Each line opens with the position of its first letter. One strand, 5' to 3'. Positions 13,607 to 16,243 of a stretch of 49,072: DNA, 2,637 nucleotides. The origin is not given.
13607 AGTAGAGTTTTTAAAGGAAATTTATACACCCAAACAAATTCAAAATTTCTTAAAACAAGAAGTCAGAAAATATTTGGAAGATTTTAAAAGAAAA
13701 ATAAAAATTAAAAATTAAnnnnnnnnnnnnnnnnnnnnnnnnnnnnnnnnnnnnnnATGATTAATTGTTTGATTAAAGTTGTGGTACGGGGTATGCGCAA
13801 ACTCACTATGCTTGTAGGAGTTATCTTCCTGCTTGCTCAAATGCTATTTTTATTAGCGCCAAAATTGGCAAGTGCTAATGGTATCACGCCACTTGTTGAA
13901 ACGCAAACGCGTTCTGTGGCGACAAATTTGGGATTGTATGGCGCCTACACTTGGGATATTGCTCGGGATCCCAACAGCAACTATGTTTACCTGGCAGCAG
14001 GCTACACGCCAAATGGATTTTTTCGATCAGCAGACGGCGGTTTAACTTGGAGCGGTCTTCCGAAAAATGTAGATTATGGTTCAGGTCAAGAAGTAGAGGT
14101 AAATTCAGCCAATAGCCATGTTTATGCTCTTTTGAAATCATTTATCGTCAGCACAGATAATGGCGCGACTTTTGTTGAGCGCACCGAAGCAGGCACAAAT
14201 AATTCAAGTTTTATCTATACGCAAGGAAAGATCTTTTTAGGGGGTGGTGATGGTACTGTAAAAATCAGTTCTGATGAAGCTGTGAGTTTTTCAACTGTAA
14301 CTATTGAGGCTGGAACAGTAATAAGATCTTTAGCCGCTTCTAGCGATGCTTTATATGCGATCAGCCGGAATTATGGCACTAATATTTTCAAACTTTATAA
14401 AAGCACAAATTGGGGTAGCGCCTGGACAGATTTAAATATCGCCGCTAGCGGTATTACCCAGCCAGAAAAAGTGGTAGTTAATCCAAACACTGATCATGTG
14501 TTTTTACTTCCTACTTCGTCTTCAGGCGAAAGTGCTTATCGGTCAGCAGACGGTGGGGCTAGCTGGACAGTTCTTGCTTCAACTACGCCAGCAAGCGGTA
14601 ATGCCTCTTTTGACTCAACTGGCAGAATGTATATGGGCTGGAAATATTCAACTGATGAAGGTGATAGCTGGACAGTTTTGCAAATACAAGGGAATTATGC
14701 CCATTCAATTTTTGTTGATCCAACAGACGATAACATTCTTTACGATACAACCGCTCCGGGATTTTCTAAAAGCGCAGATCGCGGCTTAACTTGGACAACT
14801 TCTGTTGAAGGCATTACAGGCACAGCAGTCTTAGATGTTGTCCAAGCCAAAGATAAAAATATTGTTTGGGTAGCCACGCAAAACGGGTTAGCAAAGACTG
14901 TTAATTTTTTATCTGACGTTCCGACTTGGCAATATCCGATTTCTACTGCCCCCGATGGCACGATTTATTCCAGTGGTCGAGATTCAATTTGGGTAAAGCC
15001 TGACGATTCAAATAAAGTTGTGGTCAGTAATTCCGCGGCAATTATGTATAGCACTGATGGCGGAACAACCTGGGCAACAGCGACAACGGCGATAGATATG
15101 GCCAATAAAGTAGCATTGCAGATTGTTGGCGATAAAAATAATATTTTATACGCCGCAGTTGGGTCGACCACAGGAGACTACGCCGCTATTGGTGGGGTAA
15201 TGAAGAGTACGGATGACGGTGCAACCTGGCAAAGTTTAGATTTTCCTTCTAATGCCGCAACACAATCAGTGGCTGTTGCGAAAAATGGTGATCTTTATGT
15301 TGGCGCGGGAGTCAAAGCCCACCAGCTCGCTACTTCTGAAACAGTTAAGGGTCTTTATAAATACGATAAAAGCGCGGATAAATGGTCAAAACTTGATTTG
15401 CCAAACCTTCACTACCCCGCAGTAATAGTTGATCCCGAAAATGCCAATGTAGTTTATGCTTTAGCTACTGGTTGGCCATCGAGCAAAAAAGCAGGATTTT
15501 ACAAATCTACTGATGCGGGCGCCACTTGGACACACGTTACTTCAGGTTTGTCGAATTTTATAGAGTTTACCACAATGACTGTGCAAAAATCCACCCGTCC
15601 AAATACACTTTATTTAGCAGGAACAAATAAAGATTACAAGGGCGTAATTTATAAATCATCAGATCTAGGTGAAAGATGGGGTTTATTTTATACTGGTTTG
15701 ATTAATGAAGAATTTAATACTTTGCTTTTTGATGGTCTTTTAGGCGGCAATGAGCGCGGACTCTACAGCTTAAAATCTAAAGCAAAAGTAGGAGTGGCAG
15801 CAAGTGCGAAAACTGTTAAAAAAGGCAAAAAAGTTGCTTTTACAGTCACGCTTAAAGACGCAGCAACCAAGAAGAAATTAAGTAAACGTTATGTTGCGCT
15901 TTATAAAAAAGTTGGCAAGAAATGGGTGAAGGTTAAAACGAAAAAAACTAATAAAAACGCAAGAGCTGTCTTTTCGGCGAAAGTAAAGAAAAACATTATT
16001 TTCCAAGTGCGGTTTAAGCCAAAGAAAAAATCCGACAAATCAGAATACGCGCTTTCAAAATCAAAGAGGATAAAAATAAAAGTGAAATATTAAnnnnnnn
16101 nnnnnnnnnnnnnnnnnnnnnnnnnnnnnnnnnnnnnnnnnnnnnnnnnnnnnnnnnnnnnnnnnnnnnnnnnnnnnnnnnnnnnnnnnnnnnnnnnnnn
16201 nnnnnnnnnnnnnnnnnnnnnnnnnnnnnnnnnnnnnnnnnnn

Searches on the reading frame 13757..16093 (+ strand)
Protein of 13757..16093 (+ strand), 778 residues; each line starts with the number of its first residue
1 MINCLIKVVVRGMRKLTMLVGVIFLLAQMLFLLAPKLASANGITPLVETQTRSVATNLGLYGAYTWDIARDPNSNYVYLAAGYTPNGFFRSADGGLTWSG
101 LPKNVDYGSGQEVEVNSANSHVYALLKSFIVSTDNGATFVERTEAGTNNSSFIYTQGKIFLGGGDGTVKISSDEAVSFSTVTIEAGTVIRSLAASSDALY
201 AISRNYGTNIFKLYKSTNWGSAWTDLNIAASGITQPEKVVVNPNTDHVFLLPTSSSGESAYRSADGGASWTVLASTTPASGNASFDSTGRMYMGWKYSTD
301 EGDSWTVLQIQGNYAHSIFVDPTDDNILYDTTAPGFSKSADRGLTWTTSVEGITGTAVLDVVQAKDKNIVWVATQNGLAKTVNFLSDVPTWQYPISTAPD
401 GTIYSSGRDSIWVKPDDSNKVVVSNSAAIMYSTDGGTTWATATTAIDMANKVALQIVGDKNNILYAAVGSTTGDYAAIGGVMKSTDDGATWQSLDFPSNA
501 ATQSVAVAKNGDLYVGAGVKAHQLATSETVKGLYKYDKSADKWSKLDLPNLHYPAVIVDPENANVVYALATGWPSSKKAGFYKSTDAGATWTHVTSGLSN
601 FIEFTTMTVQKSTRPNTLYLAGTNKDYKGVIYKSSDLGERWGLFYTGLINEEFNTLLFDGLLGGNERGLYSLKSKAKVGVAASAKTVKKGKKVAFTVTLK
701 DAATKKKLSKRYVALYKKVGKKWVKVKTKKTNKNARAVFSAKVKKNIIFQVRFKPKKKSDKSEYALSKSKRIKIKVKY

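Call 76: search_protein_families(library=pfam, proteins=[window:13757-16093:+], max_evalue=0.001)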
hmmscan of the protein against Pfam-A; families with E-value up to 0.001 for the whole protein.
window:13757-16093:+ (778 aa): 5 families
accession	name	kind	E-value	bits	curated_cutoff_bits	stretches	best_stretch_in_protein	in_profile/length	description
PF15902.12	Sortilin-Vps10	-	1.1e-20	74.3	33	2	541-774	11-227/446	Sortilin, neurotensin receptor 3,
PF02012.26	BNR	-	3e-12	45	27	0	431-440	2-11/12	BNR/Asp-box repeat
PF24996.1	NANM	-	2.3e-09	37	45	1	460-547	16-100/350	N-acetylneuraminate epimerase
PF24316.1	Tli3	-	1.9e-07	31.9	27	0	408-442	61-99/129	T6SS Tli3 immunity protein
PF13088.12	BNR_2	-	5.3e-07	29.7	31.4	1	359-518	82-228/277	BNR repeat-like domain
